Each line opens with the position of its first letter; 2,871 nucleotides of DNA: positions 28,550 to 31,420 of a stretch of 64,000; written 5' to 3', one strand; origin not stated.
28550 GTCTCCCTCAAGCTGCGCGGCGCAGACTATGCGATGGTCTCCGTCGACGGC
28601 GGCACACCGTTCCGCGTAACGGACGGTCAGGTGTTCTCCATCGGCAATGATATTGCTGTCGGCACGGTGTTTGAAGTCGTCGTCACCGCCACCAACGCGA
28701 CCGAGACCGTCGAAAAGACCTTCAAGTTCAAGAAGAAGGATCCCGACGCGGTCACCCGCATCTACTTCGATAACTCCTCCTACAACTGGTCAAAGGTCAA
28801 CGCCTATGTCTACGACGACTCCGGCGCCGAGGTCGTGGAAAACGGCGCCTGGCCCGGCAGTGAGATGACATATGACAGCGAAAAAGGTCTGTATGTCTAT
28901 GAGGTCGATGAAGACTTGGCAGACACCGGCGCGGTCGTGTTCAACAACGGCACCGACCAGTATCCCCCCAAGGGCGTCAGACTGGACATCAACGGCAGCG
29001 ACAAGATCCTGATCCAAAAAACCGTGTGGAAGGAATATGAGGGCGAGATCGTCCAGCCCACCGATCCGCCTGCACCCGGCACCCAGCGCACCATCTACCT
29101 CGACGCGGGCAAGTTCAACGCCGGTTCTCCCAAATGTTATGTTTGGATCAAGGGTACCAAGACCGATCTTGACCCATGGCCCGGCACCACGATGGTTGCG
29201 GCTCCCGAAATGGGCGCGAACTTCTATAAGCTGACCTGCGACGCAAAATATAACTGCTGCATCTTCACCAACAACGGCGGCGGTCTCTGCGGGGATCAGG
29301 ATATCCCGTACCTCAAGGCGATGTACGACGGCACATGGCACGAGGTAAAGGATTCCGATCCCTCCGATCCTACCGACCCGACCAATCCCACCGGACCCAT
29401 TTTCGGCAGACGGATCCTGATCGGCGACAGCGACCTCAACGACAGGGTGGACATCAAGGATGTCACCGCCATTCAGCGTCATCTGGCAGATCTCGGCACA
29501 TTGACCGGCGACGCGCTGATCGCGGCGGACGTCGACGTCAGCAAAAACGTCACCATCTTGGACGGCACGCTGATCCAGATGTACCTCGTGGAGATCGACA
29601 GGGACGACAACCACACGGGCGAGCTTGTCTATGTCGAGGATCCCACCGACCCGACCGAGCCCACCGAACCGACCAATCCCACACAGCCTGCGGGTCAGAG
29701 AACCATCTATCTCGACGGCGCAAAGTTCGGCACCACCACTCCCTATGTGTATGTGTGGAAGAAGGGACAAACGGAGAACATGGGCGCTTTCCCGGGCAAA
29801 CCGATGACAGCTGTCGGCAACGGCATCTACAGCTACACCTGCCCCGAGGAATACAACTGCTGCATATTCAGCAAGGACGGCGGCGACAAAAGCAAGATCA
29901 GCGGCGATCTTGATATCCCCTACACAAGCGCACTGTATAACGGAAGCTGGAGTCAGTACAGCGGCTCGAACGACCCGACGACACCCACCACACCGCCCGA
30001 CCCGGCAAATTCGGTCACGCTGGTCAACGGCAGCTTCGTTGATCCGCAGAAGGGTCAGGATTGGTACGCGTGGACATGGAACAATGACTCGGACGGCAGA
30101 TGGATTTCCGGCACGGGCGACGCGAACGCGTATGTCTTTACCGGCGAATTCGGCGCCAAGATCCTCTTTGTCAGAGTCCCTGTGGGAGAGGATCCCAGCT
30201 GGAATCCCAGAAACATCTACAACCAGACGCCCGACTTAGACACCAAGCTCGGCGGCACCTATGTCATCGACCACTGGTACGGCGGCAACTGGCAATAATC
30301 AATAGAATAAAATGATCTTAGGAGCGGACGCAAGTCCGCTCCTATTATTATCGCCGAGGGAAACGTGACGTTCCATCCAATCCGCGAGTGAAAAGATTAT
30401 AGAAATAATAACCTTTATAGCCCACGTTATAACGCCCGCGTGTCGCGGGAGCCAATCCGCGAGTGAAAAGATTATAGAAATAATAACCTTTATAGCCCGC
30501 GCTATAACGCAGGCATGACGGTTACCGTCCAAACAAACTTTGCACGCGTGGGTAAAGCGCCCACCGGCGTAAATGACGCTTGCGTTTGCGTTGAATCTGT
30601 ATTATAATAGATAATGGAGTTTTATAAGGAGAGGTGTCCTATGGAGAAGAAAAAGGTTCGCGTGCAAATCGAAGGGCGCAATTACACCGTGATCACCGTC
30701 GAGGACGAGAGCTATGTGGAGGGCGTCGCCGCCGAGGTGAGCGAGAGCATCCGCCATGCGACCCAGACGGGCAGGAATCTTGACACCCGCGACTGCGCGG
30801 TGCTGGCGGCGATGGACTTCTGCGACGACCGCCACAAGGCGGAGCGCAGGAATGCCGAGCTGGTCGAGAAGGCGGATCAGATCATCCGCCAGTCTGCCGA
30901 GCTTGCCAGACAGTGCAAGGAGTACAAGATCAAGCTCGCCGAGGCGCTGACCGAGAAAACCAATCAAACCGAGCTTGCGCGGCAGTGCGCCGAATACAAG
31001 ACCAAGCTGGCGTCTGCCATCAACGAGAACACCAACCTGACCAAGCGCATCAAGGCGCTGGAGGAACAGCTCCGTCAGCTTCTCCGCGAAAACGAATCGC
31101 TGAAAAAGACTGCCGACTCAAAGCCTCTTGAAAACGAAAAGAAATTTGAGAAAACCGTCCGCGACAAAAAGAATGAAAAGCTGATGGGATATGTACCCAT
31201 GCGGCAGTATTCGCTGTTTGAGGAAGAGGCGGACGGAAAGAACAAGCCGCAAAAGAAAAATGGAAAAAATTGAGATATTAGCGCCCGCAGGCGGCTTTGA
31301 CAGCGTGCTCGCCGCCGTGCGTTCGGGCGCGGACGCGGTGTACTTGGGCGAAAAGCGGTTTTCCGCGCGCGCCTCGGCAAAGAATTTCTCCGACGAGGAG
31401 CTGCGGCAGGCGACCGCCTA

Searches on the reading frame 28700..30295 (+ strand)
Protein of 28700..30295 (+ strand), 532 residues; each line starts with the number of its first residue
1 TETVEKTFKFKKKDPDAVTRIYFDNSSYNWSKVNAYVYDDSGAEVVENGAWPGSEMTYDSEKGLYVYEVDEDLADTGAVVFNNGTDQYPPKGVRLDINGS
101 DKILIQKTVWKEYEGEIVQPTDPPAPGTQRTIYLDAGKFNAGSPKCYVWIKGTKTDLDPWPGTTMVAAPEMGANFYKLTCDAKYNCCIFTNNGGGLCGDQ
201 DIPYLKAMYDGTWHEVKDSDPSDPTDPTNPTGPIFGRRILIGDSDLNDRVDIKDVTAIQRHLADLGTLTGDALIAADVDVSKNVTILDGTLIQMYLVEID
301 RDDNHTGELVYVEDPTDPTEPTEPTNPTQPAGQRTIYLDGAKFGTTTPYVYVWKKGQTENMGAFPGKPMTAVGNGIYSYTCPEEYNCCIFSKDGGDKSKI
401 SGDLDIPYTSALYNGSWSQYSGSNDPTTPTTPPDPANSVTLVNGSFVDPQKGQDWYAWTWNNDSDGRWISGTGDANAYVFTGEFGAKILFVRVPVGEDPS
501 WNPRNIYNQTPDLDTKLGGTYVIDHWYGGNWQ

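Call 93: search_protein_families(library=pfam, proteins=[window:28700-30295:+], max_evalue=0.0001)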
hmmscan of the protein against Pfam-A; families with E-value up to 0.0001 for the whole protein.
window:28700-30295:+ (532 aa): 1 family
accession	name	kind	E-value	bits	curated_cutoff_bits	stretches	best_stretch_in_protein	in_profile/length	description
PF16738.10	CBM26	-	5.4e-33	113.4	28.1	3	21-89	1-66/70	Starch-binding module 26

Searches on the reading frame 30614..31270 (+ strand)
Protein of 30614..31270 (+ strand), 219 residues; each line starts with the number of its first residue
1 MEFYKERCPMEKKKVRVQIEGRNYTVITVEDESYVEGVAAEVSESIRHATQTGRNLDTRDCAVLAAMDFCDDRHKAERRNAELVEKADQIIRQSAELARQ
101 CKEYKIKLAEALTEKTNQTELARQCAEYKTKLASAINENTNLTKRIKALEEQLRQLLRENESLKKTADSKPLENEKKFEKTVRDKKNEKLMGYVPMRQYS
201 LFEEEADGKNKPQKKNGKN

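Call 38: find_encoding_contigs(protein=window:30614-31270:+, flank=3000, max_places=10)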
Protein window:30614-31270:+ (219 aa): no gene with exactly this product is on record in the collection.

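Call 93: search_protein_families(library=pfam, proteins=[window:30614-31270:+], max_evalue=0.0001)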
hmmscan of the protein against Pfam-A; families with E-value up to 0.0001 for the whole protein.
window:30614-31270:+ (219 aa): 1 family
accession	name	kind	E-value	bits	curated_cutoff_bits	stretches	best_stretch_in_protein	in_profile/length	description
PF05164.18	ZapA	-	2.4e-14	53.8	23.8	1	15-99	1-76/88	Cell division protein ZapA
